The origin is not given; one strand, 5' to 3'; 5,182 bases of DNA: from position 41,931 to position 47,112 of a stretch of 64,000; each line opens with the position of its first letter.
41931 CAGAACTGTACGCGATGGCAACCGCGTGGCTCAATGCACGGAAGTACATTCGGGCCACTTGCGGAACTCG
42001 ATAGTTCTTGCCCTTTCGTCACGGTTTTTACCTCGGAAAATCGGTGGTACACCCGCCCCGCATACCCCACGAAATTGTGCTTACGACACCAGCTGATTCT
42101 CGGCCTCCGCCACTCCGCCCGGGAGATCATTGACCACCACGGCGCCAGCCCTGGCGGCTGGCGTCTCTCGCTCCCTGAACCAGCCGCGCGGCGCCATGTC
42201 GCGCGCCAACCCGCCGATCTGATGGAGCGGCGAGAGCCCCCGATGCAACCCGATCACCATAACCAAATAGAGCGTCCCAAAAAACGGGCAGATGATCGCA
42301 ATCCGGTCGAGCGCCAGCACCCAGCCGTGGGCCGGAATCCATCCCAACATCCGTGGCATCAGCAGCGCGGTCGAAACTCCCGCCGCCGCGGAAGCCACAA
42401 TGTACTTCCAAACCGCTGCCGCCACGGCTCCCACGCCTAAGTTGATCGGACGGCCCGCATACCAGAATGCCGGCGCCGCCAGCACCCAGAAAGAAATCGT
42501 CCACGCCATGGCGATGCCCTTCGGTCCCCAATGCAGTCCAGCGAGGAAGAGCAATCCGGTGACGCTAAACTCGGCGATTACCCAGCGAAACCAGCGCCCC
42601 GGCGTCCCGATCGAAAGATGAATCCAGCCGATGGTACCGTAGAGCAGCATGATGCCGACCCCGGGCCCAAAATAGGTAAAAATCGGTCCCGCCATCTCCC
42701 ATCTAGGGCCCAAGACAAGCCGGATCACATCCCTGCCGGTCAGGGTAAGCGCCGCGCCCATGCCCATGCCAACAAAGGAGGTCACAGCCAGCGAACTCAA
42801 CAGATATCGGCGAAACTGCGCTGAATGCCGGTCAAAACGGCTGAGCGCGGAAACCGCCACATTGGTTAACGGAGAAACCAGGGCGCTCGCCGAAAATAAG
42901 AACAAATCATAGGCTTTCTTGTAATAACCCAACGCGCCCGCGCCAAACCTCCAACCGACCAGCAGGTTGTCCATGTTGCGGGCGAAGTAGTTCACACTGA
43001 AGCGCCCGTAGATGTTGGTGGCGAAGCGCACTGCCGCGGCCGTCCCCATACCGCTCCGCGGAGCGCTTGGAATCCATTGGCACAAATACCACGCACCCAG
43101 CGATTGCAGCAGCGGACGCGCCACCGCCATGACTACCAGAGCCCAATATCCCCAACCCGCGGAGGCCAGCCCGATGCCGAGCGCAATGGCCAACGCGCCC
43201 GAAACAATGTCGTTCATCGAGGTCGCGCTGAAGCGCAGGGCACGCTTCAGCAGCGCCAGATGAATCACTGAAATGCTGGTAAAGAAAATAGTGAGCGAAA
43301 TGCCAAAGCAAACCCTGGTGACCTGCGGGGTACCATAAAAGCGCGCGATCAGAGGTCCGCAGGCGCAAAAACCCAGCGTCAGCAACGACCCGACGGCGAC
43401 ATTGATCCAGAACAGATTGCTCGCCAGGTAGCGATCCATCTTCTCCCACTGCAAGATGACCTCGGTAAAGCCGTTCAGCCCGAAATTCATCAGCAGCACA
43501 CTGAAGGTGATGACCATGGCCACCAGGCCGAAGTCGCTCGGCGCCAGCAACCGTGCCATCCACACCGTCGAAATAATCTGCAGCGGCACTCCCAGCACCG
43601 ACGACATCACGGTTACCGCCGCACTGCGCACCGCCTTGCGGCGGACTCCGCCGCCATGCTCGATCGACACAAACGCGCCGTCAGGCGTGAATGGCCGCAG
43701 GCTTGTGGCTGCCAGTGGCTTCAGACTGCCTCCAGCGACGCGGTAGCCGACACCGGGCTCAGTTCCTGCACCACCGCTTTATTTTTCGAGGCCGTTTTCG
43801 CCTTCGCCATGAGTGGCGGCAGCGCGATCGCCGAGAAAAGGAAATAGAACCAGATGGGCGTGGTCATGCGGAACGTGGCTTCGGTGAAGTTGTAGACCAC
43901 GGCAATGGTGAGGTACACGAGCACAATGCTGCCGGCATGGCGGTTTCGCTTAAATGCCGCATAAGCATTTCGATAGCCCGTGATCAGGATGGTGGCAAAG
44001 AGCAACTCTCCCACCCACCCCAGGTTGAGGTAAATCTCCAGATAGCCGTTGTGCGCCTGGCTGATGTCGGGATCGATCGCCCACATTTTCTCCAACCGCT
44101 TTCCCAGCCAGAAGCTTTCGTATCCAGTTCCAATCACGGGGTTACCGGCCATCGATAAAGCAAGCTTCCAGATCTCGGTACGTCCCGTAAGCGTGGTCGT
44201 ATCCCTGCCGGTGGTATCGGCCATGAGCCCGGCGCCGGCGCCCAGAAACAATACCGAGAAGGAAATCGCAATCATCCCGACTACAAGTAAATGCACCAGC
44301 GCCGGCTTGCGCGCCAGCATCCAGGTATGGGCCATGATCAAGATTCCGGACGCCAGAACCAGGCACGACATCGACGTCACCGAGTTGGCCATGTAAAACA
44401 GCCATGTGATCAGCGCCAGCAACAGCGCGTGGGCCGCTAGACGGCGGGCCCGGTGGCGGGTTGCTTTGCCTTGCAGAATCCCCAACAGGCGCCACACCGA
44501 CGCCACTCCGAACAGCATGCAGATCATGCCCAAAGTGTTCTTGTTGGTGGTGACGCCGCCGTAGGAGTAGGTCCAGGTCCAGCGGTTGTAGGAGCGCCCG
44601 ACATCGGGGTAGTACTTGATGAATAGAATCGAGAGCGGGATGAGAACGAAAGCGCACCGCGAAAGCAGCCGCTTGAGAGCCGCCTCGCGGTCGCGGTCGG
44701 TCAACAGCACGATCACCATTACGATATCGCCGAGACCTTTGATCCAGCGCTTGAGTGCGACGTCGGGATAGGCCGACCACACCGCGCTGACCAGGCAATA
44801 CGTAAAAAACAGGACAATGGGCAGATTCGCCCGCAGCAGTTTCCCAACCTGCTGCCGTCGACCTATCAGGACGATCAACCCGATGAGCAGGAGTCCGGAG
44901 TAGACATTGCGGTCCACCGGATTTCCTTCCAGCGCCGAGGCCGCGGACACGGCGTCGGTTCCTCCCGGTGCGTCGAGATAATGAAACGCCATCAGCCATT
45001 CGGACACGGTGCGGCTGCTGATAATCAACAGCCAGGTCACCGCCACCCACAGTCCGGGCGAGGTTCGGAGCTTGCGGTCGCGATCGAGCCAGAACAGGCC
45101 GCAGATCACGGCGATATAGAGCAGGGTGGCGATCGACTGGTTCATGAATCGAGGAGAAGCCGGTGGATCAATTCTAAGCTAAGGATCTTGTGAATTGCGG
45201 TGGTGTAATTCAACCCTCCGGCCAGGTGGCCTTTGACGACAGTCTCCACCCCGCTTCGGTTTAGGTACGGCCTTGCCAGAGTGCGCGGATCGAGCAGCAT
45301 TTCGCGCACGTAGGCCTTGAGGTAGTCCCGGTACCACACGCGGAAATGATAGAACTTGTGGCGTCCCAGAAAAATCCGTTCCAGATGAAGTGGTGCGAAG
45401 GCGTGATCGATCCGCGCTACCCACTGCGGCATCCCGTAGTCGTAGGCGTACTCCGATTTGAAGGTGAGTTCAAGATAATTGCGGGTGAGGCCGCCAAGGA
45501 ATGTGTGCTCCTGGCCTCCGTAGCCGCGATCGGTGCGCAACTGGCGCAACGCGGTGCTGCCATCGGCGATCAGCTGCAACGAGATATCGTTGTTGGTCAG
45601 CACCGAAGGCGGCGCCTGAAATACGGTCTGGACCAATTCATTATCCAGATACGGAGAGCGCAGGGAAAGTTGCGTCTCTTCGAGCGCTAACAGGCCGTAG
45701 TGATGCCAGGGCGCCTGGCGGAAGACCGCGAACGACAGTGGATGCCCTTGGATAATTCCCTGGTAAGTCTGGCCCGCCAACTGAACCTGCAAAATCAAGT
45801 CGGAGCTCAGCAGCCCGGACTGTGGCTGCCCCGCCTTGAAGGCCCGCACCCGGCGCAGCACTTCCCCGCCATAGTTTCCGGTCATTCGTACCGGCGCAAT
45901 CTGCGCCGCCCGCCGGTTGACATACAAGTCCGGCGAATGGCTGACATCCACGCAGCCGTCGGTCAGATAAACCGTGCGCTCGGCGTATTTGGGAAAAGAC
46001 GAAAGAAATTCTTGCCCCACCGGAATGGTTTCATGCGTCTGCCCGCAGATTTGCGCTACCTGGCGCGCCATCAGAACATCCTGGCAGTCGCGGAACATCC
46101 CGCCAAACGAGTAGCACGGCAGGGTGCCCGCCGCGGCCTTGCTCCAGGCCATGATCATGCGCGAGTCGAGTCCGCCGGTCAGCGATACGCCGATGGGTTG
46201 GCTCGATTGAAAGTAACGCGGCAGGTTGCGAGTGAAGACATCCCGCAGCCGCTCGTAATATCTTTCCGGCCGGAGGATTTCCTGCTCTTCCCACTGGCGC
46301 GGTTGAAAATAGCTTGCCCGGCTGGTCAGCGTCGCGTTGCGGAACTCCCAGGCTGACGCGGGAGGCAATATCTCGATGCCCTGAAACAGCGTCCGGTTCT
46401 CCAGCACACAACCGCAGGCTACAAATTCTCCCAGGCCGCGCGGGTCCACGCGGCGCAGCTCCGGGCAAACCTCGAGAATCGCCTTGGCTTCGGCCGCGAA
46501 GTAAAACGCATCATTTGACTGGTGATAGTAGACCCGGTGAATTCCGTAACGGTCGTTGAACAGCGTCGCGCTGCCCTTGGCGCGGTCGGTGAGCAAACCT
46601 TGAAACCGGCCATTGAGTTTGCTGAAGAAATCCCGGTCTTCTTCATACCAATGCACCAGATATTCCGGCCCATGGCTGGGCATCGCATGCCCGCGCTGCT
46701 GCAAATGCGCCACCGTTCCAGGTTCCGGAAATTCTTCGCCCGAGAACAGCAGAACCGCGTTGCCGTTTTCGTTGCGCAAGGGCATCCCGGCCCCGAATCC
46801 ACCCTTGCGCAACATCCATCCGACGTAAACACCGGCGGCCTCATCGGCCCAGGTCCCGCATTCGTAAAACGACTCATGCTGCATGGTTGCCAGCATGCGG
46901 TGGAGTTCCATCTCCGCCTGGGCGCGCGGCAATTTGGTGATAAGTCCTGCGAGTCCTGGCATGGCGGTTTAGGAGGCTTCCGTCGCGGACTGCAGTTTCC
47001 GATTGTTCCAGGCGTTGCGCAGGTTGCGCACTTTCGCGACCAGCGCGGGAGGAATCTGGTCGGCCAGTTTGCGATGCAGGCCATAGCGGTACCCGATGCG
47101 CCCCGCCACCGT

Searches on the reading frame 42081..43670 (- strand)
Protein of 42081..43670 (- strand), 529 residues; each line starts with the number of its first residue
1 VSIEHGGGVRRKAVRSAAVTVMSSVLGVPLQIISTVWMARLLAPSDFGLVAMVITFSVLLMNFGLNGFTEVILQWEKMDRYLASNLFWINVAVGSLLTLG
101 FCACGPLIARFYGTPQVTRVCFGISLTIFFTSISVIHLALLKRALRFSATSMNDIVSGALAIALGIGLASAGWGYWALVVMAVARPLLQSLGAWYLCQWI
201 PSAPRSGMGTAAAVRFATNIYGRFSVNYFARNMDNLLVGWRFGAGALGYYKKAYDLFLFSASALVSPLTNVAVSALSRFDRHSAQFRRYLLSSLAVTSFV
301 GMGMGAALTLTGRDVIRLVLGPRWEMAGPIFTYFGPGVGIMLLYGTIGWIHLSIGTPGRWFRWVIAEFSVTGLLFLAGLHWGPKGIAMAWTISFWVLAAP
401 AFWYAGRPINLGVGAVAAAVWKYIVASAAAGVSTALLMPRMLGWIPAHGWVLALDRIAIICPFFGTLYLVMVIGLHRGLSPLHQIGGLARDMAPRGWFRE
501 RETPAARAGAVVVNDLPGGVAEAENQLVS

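Call 55: search_protein_families(library=ncbifam, proteins=[window:42081-43670:-], max_evalue=0.000001)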
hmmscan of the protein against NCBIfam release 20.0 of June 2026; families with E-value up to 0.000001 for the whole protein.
window:42081-43670:- (529 aa): 3 families
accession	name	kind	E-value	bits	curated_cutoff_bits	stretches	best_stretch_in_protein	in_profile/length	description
NF007773.0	PRK10459.1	equivalog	3.3e-35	122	273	1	9-438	3-436/492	MOP flippase family protein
NF058658.1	Oglyco_Wzx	exception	1.8e-30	106.4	720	1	30-435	27-432/478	O-glycosylation flippase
NF047674.1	TeichurnBiosyTuaB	equivalog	9.5e-30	104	580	1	12-340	7-336/469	teichuronic acid biosynthesis protein TuaB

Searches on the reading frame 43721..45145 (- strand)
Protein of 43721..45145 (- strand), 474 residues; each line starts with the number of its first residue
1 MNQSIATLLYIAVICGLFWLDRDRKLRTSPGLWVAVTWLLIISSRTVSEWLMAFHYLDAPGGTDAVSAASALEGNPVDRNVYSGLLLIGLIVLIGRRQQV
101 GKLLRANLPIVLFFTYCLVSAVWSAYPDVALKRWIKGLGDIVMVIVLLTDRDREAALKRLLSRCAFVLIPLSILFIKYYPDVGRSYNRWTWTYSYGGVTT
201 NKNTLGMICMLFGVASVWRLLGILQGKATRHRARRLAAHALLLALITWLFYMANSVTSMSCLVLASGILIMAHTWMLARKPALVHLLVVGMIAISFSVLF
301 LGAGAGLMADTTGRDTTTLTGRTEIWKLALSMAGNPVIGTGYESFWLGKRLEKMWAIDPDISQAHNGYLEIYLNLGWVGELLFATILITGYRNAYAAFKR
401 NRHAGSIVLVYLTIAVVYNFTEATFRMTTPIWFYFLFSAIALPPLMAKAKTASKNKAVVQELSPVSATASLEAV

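Call 55: search_protein_families(library=ncbifam, proteins=[window:43721-45145:-], max_evalue=0.000001)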
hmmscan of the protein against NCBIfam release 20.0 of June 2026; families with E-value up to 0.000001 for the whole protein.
window:43721-45145:- (474 aa): 1 family
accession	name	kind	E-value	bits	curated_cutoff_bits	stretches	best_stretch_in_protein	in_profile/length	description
TIGR03097.1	PEP_O_lig_1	hypoth_equivalog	1e-08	34.5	188.1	1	105-403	73-357/408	putative O-glycosylation ligase, exosortase A system-associated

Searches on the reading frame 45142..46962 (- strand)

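Call 42: search_protein_families(library=pfam, proteins=[window:45142-46962:-], max_evalue=0.01)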
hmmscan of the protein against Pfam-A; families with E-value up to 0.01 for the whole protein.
window:45142-46962:- (606 aa): 3 families
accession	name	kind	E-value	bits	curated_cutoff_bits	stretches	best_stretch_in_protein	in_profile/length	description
PF00733.27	Asn_synthase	-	1.8e-17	64.5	21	1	239-368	2-131/354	Asparagine synthase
PF13537.11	GATase_7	-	3.5e-13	50.1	25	1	61-163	15-122/123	Glutamine amidotransferase domain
PF13522.11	GATase_6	-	7.2e-05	23.3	27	1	60-158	30-130/130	Glutamine amidotransferase domain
